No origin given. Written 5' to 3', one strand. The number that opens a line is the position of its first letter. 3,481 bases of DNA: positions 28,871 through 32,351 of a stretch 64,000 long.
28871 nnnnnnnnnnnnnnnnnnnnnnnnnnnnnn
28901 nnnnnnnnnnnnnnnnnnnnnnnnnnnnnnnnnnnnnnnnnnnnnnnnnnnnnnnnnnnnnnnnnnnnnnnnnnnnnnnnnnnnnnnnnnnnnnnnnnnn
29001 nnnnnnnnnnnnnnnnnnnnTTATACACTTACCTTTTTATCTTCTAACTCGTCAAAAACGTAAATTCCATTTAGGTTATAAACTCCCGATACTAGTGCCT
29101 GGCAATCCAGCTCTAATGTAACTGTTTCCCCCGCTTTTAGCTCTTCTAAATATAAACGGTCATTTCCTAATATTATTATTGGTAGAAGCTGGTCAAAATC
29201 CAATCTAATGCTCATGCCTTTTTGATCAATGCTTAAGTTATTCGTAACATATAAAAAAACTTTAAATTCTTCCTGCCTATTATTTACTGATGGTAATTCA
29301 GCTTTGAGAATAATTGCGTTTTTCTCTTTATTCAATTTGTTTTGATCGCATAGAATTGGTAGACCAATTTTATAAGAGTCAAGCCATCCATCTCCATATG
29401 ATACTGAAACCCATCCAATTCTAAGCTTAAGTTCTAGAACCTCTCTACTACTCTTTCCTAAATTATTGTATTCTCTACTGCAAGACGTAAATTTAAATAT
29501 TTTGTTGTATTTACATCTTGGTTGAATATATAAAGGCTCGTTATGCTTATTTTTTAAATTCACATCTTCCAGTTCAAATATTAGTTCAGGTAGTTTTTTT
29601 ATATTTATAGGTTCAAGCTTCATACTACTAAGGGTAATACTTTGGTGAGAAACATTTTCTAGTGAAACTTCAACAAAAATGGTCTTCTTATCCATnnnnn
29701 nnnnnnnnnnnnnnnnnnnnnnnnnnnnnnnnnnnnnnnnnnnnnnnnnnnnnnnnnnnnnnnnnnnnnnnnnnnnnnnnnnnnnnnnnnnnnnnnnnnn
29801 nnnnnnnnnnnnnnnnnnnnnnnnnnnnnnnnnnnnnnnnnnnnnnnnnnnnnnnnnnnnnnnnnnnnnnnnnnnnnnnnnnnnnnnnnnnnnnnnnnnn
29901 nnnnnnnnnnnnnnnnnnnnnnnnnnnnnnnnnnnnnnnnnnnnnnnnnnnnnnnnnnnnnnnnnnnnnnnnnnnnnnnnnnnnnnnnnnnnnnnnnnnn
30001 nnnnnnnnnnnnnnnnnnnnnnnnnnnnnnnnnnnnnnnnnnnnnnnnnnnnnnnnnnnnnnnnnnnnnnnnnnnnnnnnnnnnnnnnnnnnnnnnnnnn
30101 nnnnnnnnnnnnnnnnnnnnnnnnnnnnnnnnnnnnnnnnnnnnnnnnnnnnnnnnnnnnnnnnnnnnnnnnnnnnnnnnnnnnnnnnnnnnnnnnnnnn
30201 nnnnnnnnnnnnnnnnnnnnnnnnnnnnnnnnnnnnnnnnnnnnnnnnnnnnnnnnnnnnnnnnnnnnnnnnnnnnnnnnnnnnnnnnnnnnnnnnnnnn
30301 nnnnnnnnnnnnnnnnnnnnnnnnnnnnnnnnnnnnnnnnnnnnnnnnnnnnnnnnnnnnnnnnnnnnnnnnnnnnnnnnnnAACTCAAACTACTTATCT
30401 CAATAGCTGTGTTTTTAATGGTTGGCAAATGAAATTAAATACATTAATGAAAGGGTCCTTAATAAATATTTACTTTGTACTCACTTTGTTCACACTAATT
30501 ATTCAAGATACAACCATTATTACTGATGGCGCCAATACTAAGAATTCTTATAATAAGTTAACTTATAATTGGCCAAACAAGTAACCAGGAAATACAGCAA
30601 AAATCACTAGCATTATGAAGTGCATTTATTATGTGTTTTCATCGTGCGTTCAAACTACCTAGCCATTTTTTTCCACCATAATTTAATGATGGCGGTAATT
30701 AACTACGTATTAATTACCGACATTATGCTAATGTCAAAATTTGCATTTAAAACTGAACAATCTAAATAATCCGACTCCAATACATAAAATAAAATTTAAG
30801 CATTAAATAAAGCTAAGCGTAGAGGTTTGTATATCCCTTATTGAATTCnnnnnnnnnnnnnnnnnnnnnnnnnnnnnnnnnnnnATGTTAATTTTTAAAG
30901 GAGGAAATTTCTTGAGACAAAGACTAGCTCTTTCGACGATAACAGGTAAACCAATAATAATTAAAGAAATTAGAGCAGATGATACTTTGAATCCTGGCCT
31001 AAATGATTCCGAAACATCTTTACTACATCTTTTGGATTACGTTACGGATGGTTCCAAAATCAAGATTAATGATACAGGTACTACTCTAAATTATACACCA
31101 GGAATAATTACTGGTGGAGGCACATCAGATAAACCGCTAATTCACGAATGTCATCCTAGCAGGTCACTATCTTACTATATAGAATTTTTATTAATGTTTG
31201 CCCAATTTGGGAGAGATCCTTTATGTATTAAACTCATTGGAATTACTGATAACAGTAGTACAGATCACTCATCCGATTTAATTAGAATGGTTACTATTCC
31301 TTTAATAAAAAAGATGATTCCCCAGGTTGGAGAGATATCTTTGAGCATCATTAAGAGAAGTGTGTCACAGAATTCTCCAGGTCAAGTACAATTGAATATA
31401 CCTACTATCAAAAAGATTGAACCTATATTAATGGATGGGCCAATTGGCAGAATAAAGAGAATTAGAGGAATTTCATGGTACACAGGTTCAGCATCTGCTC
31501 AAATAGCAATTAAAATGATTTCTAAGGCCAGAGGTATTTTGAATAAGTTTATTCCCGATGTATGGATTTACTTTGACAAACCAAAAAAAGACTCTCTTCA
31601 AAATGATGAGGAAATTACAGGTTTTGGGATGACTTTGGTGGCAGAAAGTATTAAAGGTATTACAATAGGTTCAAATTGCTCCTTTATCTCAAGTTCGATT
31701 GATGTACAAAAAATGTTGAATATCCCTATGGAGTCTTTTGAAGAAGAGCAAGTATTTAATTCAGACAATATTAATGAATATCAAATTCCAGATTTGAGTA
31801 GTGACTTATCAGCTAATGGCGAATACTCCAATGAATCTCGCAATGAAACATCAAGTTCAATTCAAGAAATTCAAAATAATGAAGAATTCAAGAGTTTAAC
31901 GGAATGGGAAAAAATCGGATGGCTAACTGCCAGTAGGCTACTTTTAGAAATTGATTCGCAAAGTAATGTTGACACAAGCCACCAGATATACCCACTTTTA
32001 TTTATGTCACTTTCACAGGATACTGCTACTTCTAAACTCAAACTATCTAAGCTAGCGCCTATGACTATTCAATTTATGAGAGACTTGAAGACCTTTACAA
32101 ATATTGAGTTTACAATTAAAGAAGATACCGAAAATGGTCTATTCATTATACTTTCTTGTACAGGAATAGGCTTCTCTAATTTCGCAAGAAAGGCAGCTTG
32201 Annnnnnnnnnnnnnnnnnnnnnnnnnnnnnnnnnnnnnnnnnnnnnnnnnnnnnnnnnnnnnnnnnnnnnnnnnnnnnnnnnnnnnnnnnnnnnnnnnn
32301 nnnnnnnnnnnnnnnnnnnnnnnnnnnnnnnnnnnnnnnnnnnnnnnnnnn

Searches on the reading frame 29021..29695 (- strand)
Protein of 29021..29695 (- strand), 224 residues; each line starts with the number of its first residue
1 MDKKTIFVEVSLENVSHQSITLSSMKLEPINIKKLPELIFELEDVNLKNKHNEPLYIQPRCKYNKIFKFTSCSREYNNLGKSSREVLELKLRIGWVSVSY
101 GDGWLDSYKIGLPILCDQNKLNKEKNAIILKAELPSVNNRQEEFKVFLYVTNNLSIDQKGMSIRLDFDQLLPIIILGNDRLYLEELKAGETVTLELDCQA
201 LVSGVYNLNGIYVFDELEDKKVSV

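Call 12: search_protein_families(library=pfam, proteins=[window:29021-29695:-])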
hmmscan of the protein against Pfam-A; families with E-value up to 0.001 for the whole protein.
window:29021-29695:- (224 aa): 2 families
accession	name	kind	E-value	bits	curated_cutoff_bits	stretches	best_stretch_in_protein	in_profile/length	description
PF23643.1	TRAPPC13_C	-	7.8e-06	26.3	27.9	1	141-221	7-84/95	Trafficking protein particle complex subunit 13, C-terminal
PF23647.2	TRAPPC13_M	-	0.00049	21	27.7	1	4-97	14-107/125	Trafficking protein particle complex subunit 13, middle domain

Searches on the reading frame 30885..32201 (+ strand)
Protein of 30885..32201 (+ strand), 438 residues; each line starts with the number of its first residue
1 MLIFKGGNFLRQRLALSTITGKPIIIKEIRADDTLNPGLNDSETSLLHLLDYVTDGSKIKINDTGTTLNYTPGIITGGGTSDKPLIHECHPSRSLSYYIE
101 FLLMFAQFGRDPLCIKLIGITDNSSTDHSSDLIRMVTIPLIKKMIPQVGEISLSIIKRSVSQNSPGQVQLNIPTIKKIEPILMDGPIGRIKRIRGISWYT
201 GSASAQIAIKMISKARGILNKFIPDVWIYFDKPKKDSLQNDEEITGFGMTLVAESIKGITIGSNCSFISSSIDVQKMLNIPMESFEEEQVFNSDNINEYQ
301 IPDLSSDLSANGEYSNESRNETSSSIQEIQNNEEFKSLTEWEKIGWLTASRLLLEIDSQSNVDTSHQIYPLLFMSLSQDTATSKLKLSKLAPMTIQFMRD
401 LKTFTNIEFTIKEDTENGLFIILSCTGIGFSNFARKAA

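Call 12: search_protein_families(library=pfam, proteins=[window:30885-32201:+])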
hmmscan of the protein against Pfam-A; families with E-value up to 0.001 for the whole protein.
window:30885-32201:+ (438 aa): 2 families
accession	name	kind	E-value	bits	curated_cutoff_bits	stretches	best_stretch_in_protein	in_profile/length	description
PF01137.26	RTC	-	1.1e-39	136.4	27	1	4-411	3-221/221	RNA 3'-terminal phosphate cyclase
PF05189.18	RTC_insert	-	7.4e-16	58.9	23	1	188-264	4-77/102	RNA 3'-terminal phosphate cyclase (RTC), insert domain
